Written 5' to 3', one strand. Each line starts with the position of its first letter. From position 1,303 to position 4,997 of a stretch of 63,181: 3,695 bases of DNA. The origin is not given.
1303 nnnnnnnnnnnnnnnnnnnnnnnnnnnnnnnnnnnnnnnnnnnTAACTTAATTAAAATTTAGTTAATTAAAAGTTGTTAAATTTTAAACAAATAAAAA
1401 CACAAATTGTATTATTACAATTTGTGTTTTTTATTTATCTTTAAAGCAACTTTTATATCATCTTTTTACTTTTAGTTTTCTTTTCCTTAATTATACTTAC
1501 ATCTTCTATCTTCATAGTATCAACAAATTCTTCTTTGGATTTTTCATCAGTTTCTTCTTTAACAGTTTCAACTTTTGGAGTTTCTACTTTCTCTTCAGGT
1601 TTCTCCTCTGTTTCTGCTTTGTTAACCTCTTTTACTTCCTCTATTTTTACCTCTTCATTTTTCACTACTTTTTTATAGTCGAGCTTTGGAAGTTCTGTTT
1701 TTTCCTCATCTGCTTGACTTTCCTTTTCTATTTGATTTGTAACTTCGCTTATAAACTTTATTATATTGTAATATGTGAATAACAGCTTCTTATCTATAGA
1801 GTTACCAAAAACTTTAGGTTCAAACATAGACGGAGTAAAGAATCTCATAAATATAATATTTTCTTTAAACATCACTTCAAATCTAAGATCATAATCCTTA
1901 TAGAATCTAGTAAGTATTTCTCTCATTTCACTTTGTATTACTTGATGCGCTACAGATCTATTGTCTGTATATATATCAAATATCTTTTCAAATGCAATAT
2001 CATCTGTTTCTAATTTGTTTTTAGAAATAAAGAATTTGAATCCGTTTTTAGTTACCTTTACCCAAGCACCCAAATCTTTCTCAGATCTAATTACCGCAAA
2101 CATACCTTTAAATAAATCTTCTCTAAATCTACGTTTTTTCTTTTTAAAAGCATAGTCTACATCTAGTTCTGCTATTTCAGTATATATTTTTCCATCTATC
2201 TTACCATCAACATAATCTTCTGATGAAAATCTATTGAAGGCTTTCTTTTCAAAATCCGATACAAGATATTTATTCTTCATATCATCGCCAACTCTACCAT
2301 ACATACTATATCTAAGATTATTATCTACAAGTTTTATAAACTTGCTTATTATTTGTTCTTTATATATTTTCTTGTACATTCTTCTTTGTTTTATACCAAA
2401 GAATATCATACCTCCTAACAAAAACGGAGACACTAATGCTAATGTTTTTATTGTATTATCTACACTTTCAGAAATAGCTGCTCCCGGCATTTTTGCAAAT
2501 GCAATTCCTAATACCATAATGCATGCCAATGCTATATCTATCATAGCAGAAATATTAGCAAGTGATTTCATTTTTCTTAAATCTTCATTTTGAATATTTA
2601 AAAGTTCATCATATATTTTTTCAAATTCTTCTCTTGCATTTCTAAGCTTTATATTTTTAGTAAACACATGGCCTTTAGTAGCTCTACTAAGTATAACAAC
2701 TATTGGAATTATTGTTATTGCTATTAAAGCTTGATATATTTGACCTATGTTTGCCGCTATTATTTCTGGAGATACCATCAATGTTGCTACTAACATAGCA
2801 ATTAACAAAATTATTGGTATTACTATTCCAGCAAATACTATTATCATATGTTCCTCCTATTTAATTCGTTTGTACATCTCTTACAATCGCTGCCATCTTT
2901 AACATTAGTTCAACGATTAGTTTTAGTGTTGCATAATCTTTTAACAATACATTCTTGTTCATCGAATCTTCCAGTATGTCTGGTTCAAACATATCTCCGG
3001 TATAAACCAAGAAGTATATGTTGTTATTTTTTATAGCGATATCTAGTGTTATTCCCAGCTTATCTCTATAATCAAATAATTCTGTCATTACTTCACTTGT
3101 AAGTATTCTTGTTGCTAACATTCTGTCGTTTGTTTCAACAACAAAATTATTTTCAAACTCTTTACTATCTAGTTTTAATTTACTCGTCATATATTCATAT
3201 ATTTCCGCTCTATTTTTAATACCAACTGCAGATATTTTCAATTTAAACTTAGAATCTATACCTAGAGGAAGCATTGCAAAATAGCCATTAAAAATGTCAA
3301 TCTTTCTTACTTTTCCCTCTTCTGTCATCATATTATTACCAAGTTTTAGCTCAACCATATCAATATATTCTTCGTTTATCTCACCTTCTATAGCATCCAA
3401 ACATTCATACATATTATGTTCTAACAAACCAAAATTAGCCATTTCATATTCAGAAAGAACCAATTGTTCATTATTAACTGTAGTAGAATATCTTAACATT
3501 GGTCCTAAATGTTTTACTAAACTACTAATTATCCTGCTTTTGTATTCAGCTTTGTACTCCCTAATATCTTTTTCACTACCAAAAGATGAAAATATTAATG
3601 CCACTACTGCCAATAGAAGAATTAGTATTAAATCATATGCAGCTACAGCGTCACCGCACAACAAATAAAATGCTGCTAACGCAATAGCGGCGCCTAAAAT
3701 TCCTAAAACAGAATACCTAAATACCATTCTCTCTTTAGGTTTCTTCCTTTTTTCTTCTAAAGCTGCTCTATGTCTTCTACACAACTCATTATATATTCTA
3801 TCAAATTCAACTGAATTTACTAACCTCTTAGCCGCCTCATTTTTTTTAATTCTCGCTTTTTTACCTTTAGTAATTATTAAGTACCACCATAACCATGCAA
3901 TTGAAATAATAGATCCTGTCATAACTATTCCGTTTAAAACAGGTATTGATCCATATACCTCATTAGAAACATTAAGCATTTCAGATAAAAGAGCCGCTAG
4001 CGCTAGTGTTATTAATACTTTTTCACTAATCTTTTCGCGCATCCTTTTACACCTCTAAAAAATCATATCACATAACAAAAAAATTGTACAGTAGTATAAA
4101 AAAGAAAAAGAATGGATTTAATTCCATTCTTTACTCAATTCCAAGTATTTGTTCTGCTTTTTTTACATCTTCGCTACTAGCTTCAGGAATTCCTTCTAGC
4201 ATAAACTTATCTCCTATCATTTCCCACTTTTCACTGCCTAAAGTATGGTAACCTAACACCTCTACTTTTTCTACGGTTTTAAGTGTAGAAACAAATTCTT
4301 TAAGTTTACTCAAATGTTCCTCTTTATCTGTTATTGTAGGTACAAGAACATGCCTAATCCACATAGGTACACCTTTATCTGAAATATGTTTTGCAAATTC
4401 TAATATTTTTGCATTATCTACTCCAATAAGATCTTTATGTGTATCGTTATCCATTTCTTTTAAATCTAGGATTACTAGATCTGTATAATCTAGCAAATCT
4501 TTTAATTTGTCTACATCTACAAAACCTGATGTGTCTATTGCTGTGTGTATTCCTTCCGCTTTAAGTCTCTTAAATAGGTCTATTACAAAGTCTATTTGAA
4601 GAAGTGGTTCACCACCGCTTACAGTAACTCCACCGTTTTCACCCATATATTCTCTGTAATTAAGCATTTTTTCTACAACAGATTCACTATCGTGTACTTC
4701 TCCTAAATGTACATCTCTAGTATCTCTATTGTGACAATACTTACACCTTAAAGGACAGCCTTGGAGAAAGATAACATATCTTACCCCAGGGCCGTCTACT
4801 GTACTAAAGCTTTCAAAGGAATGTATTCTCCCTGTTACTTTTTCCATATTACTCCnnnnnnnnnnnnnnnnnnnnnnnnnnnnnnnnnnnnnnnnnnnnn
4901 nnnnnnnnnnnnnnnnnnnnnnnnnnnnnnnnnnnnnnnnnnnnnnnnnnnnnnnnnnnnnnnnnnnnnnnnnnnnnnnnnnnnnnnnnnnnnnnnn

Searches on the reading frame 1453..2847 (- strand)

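Call 103: search_protein_families(library=pfam, proteins=[window:1453-2847:-], max_evalue=0.0001)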
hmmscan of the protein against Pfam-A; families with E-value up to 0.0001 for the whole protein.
window:1453-2847:- (464 aa): 1 family
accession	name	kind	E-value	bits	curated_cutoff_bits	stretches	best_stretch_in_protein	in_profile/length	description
PF11335.13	DUF3137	-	1.1e-12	48.4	26.1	1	245-372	2-136/139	Protein of unknown function (DUF3137)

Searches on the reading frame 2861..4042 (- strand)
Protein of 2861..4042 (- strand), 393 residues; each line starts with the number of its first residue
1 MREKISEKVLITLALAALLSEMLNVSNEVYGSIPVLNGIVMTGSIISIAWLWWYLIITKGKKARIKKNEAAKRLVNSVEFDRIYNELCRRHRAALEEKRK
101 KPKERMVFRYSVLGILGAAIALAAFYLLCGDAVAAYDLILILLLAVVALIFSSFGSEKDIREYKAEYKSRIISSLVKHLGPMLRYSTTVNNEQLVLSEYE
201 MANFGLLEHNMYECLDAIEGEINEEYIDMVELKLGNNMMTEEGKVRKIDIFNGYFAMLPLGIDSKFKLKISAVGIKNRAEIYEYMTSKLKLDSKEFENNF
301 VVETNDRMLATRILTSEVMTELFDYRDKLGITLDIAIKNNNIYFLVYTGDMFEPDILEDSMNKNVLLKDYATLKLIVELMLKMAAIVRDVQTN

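Call 103: search_protein_families(library=pfam, proteins=[window:2861-4042:-], max_evalue=0.0001)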
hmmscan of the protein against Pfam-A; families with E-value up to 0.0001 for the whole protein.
window:2861-4042:- (393 aa): 1 family
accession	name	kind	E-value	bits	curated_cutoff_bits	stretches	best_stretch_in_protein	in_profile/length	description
PF11335.13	DUF3137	-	1.8e-18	67.2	26.1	1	250-380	2-134/139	Protein of unknown function (DUF3137)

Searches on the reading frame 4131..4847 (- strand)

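Call 103: search_protein_families(library=pfam, proteins=[window:4131-4847:-], max_evalue=0.0001)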
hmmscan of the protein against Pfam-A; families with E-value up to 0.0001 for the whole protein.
window:4131-4847:- (238 aa): 2 families
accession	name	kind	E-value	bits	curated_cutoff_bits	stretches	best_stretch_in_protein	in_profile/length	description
PF04055.27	Radical_SAM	-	1.7e-28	100.3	29.5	1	25-179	1-162/166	Radical SAM superfamily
PF13353.11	Fer4_12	-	3.2e-20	73.3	22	1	17-126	1-113/137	4Fe-4S single cluster domain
